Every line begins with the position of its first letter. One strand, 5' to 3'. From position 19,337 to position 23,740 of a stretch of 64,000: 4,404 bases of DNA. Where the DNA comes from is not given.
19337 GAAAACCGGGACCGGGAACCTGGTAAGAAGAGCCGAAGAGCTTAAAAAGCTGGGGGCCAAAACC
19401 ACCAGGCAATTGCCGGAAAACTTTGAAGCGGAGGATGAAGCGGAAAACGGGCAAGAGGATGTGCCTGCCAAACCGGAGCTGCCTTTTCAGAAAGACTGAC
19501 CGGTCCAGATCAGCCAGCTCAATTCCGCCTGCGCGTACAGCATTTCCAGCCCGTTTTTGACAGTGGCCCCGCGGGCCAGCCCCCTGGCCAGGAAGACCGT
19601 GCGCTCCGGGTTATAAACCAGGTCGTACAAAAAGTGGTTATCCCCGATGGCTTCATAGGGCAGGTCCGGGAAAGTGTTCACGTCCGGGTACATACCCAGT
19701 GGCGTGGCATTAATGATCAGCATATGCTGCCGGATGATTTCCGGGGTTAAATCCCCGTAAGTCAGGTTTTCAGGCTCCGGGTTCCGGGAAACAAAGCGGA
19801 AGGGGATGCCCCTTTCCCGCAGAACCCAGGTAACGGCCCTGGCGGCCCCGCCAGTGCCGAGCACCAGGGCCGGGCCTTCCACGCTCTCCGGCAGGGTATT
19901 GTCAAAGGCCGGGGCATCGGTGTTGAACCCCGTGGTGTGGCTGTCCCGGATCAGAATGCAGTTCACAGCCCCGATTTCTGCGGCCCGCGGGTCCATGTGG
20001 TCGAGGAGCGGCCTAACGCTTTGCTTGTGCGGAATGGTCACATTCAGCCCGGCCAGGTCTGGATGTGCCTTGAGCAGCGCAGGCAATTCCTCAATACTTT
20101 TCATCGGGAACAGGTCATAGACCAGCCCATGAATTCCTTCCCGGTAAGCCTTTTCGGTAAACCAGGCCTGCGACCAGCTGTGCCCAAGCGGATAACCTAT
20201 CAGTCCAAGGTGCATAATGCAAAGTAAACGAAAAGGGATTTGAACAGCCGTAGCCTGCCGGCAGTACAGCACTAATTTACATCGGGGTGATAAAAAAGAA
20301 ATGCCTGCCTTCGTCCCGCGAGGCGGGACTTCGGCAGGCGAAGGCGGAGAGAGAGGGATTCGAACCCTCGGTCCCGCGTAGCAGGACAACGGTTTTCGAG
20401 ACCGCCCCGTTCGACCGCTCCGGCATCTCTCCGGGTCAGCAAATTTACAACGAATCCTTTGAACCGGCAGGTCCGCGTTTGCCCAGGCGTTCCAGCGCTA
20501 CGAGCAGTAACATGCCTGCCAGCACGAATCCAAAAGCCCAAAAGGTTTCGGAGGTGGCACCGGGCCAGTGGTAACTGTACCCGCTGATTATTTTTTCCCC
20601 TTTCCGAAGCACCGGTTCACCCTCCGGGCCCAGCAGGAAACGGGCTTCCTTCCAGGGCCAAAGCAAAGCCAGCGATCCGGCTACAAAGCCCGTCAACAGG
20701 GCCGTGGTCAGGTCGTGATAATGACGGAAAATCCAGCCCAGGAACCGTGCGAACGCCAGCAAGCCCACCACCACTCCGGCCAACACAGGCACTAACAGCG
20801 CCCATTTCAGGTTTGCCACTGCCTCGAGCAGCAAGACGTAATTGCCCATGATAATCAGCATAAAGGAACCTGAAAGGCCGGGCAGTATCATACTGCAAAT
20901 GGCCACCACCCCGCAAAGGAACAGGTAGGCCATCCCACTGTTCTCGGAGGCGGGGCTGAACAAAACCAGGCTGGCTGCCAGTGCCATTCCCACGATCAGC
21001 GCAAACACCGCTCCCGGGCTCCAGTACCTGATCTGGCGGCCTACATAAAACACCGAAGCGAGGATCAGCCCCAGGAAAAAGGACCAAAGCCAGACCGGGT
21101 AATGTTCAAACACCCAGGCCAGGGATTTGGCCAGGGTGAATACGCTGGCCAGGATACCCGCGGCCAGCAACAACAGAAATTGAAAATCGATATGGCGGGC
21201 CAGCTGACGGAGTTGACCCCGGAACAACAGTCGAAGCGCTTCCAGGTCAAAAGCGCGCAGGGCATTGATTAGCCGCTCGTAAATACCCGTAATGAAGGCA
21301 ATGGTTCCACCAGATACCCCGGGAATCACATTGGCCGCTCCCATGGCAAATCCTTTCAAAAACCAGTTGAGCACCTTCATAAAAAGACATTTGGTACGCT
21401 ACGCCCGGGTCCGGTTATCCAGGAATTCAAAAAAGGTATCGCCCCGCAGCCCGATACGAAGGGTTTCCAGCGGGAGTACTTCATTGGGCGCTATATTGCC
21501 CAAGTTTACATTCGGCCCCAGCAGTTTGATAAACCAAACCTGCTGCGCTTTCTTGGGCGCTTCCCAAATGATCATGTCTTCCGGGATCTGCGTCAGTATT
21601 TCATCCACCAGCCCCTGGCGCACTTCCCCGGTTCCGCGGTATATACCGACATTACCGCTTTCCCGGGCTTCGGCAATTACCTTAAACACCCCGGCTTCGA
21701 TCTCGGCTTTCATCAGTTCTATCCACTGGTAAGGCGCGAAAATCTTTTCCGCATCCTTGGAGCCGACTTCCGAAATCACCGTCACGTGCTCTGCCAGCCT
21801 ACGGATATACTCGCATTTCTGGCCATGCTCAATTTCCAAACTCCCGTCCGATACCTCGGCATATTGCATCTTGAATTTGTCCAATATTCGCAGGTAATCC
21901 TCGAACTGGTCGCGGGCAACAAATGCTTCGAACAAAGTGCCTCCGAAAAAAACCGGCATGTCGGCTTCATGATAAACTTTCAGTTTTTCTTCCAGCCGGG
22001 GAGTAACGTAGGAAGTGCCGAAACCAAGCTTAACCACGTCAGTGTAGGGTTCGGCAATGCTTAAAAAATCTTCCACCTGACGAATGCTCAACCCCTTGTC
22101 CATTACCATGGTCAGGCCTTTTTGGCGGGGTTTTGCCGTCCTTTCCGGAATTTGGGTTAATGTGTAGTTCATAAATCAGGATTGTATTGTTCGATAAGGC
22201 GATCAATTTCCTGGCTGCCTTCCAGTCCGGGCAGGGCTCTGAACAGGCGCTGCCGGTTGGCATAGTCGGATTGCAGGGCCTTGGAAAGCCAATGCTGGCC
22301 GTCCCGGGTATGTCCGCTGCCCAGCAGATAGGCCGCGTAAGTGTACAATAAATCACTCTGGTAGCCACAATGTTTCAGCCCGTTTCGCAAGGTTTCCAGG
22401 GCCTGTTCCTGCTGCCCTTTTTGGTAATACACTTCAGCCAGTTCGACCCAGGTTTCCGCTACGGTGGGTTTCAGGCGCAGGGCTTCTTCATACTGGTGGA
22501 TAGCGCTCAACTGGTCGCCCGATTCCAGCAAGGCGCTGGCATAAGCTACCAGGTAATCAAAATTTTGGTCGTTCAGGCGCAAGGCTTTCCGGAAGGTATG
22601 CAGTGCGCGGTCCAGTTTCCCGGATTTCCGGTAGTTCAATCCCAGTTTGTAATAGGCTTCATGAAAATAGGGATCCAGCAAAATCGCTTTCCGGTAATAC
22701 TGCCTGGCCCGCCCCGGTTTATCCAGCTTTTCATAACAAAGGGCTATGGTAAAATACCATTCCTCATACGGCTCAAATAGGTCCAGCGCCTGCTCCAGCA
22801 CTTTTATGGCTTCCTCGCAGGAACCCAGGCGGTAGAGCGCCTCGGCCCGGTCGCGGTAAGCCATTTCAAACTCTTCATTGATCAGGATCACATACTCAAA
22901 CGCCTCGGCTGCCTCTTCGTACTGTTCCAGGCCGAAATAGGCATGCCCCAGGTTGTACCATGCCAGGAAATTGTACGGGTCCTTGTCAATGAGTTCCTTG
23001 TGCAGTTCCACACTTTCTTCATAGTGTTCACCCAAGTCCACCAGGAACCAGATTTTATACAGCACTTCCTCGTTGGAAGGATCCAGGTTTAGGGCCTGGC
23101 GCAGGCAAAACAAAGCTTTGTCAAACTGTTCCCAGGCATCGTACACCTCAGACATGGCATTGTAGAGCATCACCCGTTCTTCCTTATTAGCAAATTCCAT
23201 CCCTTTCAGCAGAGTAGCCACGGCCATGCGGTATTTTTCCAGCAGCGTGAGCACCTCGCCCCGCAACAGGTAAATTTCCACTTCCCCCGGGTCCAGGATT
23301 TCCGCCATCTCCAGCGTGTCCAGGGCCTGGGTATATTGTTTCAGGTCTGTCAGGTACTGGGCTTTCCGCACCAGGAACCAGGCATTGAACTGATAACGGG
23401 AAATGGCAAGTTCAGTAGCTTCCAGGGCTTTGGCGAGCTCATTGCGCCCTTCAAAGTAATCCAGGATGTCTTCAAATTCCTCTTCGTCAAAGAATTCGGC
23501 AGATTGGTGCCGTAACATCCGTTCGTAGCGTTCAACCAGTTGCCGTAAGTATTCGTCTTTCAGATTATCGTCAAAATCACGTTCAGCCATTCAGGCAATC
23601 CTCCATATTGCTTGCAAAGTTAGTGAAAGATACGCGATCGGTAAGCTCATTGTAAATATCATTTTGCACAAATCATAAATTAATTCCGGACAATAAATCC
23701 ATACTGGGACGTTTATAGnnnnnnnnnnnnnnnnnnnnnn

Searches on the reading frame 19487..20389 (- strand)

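Call 6: search_protein_families(library=pfam, proteins=[window:19487-20389:-], max_evalue=0.001)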
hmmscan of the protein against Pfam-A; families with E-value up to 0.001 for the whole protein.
window:19487-20389:- (300 aa): 1 family
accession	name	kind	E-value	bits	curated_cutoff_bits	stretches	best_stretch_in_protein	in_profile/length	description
PF08501.16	Shikimate_dh_N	-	9.9e-18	64.6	27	1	63-145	1-83/83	Shikimate dehydrogenase substrate binding domain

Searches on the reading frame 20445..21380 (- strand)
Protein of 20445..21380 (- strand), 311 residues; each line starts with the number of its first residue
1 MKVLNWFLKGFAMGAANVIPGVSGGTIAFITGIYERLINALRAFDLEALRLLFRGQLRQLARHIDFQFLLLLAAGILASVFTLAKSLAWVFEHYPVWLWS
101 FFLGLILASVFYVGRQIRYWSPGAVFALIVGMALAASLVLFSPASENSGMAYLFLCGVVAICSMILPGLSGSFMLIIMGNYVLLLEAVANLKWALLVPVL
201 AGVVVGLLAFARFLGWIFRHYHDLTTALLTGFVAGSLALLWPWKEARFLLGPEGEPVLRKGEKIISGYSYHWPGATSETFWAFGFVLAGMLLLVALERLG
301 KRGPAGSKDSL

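Call 6: search_protein_families(library=pfam, proteins=[window:20445-21380:-], max_evalue=0.001)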
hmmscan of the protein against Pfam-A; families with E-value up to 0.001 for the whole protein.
window:20445-21380:- (311 aa): 1 family
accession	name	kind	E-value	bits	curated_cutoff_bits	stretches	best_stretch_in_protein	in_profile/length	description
PF04018.18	VCA0040-like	-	4.8e-86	288.8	26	1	13-246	1-234/246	Undecaprenyl phosphate translocase-like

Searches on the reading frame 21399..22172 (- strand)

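Call 6: search_protein_families(library=pfam, proteins=[window:21399-22172:-], max_evalue=0.001)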
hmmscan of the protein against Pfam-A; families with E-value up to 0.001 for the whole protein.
window:21399-22172:- (257 aa): 1 family
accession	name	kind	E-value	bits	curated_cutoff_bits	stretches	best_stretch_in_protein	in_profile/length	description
PF02679.21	ComA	-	8.8e-92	307.4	25.2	1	9-245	1-243/243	(2R)-phospho-3-sulfolactate synthase (ComA)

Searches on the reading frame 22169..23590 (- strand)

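Call 6: search_protein_families(library=pfam, proteins=[window:22169-23590:-], max_evalue=0.001)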
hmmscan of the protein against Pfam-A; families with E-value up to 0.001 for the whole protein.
window:22169-23590:- (473 aa): 26 families (the best 25 are shown)
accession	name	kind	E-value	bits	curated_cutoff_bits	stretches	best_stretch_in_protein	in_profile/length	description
PF07719.23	TPR_2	-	1.7e-37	124.9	27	3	311-343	2-34/34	Tetratricopeptide repeat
PF00515.34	TPR_1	-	3.7e-37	125.1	27.8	3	210-241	3-34/34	Tetratricopeptide repeat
PF13181.12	TPR_8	-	1e-35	119.3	25.7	3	311-343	2-34/34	Tetratricopeptide repeat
PF13414.12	TPR_11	-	3.9e-35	119.7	26.8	3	353-392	3-42/42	TPR repeat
PF13431.12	TPR_17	-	3e-28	96.1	24.4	2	199-227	4-32/34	Tetratricopeptide repeat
PF13424.12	TPR_12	-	1.5e-25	89.6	30.1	4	243-303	4-72/77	Tetratricopeptide repeat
PF13428.12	TPR_14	-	3.4e-25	86.4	23.5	3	346-386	3-43/44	Tetratricopeptide repeat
PF14559.12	TPR_19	-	1.4e-23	83.4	25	2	354-403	1-50/68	Tetratricopeptide repeat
PF13432.12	TPR_16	-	7.7e-23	81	32.7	4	314-376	1-63/65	Tetratricopeptide repeat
PF12895.13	ANAPC3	-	4.5e-18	65.7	27.2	0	154-232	3-80/82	Anaphase-promoting complex, cyclosome, subunit 3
PF23914.1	TPR_CcmH_CycH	-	5.7e-17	62.4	42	1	314-361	54-101/158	Cytochrome c-type biogenesis protein H TPR domain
PF13371.12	TPR_9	-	7e-17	61.7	35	0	355-412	6-63/73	Tetratricopeptide repeat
PF13429.12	TPR_15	-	1.1e-13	51.7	26.2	1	123-271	128-277/280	Tetratricopeptide repeat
PF13174.12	TPR_6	-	1.9e-09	38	26.3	0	311-338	1-28/33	Tetratricopeptide repeat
PF09295.16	ChAPs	-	1.2e-08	34.8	20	1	329-401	219-291/395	ChAPs (Chs5p-Arf1p-binding proteins)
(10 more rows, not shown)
